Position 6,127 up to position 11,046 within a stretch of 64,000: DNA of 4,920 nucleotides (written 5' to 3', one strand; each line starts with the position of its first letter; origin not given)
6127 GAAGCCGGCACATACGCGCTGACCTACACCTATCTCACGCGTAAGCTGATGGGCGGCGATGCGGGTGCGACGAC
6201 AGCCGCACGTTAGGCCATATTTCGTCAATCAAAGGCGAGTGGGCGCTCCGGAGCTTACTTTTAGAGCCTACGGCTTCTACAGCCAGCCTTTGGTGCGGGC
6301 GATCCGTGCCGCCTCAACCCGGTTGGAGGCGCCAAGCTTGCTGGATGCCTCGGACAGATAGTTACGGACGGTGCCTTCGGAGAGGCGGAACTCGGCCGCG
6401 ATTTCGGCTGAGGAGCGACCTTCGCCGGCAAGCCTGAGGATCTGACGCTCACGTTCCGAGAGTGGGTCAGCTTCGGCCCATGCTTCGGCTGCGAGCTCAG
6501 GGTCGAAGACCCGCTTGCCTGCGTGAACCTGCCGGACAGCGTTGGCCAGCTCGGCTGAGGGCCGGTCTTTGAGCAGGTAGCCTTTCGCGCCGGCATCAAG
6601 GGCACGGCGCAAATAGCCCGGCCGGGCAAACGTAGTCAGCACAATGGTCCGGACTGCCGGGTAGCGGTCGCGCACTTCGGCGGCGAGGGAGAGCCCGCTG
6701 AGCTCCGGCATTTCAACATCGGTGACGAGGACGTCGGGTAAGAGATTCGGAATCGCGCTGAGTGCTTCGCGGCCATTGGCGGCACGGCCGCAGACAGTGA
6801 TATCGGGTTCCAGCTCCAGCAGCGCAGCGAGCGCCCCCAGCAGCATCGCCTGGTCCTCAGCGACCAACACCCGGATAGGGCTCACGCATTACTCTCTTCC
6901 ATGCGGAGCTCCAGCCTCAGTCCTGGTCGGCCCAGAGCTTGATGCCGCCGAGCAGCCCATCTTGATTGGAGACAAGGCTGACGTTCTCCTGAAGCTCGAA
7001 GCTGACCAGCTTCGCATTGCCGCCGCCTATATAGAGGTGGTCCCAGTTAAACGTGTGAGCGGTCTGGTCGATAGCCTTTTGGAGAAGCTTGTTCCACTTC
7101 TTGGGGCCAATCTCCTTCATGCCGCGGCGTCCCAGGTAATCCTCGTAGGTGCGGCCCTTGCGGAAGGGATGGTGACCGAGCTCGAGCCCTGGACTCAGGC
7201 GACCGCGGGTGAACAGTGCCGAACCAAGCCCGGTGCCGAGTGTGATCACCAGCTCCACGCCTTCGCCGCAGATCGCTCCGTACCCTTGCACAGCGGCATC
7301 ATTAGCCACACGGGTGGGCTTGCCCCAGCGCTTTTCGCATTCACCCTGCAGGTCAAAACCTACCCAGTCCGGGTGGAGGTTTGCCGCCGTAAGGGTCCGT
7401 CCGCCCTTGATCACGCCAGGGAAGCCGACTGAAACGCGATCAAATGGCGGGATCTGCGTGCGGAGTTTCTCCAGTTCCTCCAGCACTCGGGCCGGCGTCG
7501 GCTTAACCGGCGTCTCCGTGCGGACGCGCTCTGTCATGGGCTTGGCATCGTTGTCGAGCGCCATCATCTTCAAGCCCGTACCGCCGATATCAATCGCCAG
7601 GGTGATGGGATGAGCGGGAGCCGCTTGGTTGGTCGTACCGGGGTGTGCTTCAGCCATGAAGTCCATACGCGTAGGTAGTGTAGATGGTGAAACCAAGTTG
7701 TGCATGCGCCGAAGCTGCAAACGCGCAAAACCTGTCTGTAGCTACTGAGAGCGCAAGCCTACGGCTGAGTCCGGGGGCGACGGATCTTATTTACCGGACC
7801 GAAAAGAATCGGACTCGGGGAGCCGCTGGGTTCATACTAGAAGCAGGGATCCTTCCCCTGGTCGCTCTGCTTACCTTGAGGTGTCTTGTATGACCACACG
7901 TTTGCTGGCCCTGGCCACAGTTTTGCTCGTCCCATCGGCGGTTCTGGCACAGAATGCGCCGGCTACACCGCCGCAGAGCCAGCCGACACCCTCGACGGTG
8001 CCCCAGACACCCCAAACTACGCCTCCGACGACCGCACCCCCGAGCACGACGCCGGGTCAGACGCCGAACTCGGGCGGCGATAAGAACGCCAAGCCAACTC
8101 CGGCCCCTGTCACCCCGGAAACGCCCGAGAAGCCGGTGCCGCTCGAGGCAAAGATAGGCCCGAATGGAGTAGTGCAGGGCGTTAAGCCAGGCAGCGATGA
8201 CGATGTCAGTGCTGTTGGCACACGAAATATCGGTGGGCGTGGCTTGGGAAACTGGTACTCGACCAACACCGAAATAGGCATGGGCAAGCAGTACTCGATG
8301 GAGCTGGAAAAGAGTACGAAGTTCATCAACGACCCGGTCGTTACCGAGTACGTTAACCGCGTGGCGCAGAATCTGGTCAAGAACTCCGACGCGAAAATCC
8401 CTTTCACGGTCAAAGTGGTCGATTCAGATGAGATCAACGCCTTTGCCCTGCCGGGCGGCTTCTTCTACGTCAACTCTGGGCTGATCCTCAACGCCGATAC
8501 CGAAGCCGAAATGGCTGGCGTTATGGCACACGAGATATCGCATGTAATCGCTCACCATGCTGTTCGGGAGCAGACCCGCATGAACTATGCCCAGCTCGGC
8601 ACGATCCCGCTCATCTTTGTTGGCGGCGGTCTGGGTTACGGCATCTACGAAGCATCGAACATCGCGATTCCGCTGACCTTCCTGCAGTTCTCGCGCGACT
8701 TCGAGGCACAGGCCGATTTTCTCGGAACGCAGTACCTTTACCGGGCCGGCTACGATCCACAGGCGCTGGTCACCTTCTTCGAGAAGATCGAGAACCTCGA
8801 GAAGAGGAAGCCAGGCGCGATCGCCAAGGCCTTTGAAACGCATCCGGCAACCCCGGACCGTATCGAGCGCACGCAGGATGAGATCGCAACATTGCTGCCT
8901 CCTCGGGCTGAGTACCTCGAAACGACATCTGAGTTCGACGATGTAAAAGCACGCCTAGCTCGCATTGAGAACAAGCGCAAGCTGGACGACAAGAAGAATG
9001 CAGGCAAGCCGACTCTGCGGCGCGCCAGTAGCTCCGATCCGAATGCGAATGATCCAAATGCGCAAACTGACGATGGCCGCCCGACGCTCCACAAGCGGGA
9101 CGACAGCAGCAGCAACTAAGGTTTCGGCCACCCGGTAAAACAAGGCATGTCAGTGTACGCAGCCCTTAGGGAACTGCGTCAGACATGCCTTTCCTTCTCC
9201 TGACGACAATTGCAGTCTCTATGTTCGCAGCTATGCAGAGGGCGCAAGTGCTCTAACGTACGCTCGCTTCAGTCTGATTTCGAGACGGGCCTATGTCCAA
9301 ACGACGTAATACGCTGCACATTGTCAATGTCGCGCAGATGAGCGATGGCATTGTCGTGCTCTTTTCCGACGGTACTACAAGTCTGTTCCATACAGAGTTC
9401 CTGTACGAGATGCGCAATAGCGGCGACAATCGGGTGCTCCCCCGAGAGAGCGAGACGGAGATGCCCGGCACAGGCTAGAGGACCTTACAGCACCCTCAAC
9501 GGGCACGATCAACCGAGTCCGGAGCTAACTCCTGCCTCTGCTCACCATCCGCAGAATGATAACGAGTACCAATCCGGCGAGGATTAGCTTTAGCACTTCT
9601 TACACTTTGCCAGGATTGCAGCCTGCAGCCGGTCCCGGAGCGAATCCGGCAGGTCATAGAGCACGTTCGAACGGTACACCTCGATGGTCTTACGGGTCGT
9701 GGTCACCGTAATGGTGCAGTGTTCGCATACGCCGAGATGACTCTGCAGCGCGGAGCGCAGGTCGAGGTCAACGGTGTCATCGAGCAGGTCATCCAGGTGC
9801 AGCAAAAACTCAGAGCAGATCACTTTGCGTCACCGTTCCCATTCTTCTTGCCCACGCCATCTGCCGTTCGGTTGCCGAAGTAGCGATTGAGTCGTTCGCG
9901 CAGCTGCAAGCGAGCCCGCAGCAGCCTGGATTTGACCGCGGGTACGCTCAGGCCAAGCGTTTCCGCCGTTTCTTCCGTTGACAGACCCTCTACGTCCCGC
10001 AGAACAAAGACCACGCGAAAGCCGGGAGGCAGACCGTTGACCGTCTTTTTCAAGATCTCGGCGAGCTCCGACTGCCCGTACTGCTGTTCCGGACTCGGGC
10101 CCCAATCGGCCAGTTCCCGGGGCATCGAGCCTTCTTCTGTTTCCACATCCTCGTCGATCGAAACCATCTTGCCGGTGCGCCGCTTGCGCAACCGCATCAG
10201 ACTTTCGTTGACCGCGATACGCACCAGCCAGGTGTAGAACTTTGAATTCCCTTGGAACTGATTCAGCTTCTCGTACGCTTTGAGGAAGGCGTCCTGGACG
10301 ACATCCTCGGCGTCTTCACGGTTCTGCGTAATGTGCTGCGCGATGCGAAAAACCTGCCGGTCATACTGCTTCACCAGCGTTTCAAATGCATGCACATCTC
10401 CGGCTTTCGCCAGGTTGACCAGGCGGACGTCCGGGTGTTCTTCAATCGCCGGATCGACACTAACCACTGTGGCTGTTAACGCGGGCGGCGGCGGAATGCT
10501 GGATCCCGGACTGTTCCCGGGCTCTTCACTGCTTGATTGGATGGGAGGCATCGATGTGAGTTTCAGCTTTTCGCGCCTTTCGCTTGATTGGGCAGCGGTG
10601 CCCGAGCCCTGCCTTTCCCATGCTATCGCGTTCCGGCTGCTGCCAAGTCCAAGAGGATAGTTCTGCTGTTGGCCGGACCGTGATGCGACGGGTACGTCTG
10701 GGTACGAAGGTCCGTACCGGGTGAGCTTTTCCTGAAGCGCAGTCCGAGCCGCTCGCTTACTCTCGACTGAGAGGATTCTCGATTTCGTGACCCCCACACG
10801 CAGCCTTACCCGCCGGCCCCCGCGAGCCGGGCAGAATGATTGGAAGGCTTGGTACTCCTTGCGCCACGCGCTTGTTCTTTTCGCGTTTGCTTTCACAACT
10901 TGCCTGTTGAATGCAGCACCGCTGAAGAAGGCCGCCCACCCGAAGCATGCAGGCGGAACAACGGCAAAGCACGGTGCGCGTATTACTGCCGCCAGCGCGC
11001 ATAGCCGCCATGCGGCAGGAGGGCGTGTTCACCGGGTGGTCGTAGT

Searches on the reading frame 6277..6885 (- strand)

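Call 50: search_protein_families(library=pfam, proteins=[window:6277-6885:-], max_evalue=0.01)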
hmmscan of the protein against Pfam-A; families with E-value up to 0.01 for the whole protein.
window:6277-6885:- (202 aa): 12 families
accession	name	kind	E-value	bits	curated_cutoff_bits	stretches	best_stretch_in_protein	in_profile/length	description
PF00072.30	Response_reg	-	6.4e-22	78.3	30.2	1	6-118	1-111/111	Response regulator receiver domain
PF00196.25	GerE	-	2e-16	59.8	23.5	1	140-196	1-57/57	Bacterial regulatory proteins, luxR family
PF08281.18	Sigma70_r4_2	-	1.4e-09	37.8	25.7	1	142-184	11-54/54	Sigma-70, region 4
PF04545.22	Sigma70_r4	-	1.6e-07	31.2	24.1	1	142-184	5-48/50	Sigma-70, region 4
PF22943.2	HTH_68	-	0.00021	21.3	27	1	147-174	8-35/45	Putative helix-turn-helix domain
PF13518.12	HTH_28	-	0.00029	21.3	25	1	148-177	4-33/52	Helix-turn-helix domain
PF13384.12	HTH_23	-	0.00032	20.9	24.6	1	143-178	3-39/50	Homeodomain-like domain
PF13551.12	HTH_29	-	0.0019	18.7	28.1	1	148-178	3-34/64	Winged helix-turn helix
PF05331.17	DUF742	-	0.0027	18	27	1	138-179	37-78/114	Protein of unknown function (DUF742)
PF13542.12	HTH_Tnp_ISL3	-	0.0034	17.3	27.4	1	146-177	17-47/51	Helix-turn-helix domain of transposase family ISL3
PF14493.12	HTH_40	-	0.0053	17.5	27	1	150-182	6-38/89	Helix-turn-helix domain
PF08279.18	HTH_11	-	0.0081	16.5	25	0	148-190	7-46/55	HTH domain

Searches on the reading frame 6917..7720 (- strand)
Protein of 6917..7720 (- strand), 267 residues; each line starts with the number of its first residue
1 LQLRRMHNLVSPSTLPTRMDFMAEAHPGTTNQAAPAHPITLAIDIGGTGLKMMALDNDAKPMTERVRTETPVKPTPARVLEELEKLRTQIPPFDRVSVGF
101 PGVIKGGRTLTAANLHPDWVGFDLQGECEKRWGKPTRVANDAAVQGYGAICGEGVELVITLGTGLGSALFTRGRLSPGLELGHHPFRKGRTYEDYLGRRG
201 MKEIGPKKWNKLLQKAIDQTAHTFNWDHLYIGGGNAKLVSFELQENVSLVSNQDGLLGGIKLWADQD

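Call 41: search_protein_families(library=pfam, proteins=[window:6917-7720:-], max_evalue=0.00001)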
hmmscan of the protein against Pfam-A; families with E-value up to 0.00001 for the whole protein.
window:6917-7720:- (267 aa): 1 family
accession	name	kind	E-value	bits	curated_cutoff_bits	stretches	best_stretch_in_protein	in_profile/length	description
PF00480.26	ROK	-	4.4e-14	53.1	22.9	1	41-185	2-159/294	ROK family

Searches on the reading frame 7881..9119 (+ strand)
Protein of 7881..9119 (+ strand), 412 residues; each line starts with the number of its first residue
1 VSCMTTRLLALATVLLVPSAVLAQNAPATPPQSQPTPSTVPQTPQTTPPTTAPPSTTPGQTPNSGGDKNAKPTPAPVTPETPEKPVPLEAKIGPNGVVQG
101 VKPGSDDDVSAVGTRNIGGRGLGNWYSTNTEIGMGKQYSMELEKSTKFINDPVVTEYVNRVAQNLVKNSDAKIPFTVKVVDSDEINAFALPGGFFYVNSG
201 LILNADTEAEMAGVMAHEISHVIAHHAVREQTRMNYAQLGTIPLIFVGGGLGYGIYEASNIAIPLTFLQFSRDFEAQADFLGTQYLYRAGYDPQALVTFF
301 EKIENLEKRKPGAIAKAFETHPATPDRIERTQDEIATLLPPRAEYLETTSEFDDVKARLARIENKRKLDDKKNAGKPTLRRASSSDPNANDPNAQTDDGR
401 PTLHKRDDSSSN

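Call 41: search_protein_families(library=pfam, proteins=[window:7881-9119:+], max_evalue=0.00001)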
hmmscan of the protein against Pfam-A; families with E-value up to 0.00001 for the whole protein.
window:7881-9119:+ (412 aa): 1 family
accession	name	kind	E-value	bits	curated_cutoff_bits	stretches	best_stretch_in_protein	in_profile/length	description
PF01435.24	Peptidase_M48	-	2.3e-32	112.7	20.3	1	155-332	4-183/186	Peptidase family M48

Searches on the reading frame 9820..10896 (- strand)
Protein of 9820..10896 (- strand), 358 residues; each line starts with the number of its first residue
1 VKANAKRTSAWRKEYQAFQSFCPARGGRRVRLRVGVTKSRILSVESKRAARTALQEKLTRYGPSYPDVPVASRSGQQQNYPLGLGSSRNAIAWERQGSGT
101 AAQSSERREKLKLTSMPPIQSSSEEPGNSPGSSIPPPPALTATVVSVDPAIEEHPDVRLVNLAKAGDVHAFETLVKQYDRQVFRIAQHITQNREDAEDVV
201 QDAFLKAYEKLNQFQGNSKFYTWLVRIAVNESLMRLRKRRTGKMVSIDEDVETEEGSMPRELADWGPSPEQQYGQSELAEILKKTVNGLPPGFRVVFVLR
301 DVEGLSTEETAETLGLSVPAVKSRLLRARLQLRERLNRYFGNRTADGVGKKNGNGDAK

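Call 41: search_protein_families(library=pfam, proteins=[window:9820-10896:-], max_evalue=0.00001)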
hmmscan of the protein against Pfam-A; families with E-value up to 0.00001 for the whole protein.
window:9820-10896:- (358 aa): 4 families
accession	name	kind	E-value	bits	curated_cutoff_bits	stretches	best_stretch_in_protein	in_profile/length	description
PF04542.20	Sigma70_r2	-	1.9e-19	69.7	24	1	174-240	1-69/71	Sigma-70 region 2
PF08281.18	Sigma70_r4_2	-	8.1e-15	54.6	25.7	1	281-332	3-54/54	Sigma-70, region 4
PF07638.17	Sigma70_ECF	-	3.4e-12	47.1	21.1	1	158-337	6-184/185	ECF sigma factor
PF04545.22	Sigma70_r4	-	3.8e-08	33.2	24.1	1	288-334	4-50/50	Sigma-70, region 4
